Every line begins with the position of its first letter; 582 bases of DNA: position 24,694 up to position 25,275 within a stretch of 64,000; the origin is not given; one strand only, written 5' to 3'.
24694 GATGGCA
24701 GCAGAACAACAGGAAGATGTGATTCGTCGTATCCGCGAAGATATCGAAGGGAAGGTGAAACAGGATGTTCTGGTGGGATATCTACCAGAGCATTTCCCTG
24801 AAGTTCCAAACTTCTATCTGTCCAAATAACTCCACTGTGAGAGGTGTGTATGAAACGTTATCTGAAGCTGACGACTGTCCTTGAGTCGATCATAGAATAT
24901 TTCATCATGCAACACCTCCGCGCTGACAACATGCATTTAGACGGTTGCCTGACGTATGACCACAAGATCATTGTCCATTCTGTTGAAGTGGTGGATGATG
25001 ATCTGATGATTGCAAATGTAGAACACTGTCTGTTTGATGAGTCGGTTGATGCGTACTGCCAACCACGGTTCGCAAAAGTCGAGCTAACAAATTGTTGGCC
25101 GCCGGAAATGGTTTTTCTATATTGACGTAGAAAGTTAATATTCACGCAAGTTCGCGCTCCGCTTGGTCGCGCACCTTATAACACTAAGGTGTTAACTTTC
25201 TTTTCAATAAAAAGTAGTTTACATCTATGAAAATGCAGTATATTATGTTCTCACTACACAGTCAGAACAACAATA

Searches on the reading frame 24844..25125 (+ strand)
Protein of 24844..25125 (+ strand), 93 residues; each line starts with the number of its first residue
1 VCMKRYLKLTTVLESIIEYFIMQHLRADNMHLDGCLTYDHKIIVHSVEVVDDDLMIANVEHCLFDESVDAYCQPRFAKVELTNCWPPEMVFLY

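Call 49: search_protein_families(library=phrogs, proteins=[window:24844-25125:+], max_evalue=0.001)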
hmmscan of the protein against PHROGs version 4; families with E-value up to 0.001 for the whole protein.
window:24844-25125:+ (93 aa): 1 family
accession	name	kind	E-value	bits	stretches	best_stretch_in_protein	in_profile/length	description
phrog_4562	-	unknown function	1.1e-46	158.2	1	3-91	1-89/103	-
